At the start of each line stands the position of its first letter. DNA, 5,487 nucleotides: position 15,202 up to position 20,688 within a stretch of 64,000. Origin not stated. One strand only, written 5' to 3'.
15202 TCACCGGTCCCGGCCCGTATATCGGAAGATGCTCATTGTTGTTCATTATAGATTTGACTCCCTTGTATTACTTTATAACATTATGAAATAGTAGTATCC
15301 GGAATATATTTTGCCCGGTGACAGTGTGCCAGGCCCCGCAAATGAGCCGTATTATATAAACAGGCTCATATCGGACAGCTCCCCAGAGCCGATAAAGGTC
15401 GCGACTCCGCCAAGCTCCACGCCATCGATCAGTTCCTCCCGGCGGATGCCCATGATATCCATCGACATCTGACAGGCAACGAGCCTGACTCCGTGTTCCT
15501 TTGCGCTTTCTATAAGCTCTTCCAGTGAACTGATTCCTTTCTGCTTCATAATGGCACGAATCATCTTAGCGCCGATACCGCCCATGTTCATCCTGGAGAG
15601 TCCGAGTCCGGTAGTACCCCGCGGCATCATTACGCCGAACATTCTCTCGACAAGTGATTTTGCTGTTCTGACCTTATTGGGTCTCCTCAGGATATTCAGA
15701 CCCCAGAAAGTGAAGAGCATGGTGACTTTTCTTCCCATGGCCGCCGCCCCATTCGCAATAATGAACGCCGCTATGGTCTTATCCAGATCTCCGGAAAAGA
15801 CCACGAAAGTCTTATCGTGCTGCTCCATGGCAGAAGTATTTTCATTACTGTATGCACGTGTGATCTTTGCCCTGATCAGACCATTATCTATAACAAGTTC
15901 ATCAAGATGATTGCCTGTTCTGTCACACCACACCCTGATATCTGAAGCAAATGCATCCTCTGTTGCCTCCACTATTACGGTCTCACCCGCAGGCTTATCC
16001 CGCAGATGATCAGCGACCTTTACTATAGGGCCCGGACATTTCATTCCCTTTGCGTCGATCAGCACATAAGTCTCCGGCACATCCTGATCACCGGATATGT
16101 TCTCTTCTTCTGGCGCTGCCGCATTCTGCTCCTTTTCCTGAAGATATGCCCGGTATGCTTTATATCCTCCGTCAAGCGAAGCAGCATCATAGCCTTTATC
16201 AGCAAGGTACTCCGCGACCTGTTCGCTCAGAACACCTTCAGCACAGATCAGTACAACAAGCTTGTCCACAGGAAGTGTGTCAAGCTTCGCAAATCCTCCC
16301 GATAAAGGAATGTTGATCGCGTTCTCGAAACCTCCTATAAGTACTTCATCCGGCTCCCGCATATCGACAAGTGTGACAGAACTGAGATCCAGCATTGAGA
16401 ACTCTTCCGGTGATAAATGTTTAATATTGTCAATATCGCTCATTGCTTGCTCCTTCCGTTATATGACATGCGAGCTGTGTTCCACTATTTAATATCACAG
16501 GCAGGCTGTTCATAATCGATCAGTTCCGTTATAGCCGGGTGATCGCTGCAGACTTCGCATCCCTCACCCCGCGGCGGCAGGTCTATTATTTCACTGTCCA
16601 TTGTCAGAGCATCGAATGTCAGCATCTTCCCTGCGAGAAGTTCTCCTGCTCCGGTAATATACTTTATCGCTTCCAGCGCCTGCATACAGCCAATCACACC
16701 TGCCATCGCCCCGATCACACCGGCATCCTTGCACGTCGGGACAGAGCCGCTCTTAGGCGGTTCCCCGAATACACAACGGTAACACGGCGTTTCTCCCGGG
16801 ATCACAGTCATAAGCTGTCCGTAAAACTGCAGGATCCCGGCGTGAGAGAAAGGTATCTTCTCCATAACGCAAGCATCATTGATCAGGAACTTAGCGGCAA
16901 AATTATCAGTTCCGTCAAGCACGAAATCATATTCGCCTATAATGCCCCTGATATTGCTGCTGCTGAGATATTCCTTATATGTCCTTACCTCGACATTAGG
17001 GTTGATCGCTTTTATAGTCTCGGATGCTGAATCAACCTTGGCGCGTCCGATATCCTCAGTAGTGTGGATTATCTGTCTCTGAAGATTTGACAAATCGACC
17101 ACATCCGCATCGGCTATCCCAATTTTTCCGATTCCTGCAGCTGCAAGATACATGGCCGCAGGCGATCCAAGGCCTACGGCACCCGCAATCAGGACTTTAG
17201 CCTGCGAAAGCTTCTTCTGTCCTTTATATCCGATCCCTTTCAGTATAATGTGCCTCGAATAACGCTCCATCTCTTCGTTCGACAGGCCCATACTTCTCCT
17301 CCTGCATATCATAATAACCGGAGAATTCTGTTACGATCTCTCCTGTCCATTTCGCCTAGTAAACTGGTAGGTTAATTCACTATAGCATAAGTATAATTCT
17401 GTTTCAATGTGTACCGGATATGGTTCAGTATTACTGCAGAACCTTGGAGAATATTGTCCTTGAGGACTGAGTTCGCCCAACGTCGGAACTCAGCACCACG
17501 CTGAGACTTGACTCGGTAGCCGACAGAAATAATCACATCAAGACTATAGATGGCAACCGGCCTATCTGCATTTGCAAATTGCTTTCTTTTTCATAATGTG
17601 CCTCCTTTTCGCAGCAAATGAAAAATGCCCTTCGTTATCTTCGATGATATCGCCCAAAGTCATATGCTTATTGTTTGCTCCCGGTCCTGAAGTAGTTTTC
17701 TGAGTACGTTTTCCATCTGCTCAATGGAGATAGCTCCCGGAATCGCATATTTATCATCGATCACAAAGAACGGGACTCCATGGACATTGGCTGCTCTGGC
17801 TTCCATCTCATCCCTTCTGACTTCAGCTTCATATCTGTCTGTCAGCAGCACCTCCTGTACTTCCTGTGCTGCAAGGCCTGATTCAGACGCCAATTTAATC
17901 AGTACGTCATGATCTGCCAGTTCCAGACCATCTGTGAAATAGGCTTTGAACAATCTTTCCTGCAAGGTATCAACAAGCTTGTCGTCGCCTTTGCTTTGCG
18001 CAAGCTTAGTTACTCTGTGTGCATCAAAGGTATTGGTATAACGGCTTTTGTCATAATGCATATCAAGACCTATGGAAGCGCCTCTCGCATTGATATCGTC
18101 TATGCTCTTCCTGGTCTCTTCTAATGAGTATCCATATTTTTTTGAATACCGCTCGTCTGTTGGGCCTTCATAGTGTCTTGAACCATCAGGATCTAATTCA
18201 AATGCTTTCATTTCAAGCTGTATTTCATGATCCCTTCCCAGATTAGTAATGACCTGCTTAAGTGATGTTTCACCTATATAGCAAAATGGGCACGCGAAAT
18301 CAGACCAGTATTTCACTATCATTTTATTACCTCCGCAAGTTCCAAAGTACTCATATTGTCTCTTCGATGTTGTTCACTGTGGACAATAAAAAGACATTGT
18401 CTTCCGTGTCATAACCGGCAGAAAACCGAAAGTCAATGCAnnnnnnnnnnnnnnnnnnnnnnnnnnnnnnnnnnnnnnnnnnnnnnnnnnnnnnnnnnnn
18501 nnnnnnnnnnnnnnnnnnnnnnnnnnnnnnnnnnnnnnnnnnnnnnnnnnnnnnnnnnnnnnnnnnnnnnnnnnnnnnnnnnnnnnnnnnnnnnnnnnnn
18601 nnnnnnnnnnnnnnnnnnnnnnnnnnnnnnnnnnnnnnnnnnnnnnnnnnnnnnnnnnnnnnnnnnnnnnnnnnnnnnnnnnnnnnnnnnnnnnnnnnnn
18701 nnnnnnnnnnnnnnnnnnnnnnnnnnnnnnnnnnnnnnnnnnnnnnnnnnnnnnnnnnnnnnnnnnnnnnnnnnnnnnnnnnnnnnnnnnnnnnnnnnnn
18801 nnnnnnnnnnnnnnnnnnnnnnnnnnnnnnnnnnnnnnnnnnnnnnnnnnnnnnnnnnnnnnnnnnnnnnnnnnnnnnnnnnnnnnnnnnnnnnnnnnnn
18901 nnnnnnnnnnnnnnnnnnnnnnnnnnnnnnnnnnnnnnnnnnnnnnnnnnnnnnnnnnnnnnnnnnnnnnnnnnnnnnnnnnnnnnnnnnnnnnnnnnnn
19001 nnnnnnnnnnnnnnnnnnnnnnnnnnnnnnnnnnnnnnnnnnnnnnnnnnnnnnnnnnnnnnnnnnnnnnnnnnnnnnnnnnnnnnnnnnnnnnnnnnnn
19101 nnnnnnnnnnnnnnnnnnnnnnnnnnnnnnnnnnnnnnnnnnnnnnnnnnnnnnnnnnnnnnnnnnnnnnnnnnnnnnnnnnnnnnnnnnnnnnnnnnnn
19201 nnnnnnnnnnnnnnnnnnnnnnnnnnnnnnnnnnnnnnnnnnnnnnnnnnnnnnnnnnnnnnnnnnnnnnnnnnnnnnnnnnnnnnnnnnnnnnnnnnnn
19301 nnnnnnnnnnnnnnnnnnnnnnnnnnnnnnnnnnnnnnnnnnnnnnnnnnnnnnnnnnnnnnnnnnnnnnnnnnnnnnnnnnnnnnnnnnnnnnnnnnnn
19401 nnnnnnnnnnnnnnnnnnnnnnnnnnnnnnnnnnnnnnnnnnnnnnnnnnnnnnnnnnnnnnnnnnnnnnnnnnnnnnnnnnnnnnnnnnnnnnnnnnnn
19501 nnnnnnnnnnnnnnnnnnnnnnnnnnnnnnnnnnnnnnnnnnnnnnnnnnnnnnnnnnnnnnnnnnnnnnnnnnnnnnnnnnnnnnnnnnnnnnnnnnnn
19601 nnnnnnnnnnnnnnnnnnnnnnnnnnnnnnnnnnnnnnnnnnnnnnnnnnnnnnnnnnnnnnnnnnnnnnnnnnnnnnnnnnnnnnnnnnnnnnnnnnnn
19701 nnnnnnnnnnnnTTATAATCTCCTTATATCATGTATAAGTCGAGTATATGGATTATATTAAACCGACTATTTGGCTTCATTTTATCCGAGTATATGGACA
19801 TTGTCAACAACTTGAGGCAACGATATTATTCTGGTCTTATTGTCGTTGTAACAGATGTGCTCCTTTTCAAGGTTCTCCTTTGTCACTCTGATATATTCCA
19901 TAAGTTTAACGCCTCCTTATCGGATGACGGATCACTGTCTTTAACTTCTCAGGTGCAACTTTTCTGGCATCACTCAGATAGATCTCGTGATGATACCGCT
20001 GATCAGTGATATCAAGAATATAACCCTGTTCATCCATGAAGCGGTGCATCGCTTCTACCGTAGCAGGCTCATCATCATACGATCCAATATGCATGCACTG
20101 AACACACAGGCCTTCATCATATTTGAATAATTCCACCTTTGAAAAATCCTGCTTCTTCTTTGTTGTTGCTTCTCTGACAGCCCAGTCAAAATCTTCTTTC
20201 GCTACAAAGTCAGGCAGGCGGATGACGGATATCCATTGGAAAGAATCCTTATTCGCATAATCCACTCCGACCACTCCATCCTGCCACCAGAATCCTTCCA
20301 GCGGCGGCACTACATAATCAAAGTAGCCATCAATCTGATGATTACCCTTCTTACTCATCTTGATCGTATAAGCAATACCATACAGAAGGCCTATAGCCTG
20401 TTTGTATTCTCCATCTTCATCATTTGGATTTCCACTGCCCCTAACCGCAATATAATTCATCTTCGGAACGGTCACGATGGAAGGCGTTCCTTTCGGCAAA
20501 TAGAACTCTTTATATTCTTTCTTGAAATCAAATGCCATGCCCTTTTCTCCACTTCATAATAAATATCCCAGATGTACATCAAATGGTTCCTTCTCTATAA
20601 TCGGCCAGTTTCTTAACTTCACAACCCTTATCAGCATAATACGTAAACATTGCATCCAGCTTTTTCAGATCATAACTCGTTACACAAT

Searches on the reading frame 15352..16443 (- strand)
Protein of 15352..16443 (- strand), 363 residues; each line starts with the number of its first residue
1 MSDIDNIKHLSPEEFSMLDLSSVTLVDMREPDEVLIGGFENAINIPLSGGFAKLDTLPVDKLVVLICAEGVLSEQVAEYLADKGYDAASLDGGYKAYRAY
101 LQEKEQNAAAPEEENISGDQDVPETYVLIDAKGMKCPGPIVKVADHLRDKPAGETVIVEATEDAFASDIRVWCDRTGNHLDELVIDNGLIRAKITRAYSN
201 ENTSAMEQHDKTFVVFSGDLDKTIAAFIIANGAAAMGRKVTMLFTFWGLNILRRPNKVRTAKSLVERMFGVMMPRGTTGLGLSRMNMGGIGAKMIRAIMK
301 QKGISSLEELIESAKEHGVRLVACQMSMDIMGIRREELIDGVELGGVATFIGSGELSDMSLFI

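Call 92: search_protein_families(library=pfam, proteins=[window:15352-16443:-], max_evalue=0.00001)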
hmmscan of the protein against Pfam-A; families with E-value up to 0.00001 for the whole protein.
window:15352-16443:- (363 aa): 4 families
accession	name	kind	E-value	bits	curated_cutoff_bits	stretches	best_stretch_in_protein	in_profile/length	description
PF13686.11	DrsE_2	-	1.6e-60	204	25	1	210-362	3-156/156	DsrE/DsrF/DrsH-like family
PF01206.22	TusA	-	2.4e-14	53.4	28.6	1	129-195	3-69/70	Sulfurtransferase TusA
PF00581.25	Rhodanese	-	6.9e-10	39.7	22.2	1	17-99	8-101/102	Rhodanese-like domain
PF02635.20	DsrE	-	7e-09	36.3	22.7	1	301-351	54-104/116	DsrE/DsrF-like family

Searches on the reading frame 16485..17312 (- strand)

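Call 92: search_protein_families(library=pfam, proteins=[window:16485-17312:-], max_evalue=0.00001)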
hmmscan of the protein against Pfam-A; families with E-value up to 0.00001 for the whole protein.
window:16485-17312:- (275 aa): 1 family
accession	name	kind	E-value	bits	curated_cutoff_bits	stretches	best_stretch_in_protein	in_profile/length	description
PF00899.27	ThiF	-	9.3e-86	287.3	28.1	1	18-253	1-237/238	ThiF family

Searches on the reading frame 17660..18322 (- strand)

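Call 92: search_protein_families(library=pfam, proteins=[window:17660-18322:-], max_evalue=0.00001)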
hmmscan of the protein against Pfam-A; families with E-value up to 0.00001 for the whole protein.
window:17660-18322:- (220 aa): 2 families
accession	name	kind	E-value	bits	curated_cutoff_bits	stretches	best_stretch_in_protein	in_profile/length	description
PF01323.26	DSBA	-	4.6e-38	131.4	25.6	1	3-207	2-190/191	DSBA-like thioredoxin domain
PF13462.12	Thioredoxin_4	-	4.6e-07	30.6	23.2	0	3-207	17-163/165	Thioredoxin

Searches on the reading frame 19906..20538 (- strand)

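Call 92: search_protein_families(library=pfam, proteins=[window:19906-20538:-], max_evalue=0.00001)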
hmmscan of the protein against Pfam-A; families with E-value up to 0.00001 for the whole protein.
window:19906-20538:- (210 aa): 1 family
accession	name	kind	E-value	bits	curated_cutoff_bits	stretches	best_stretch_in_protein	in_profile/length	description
PF06445.20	GyrI-like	-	3.9e-22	79.6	26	1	18-208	2-155/155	GyrI-like small molecule binding domain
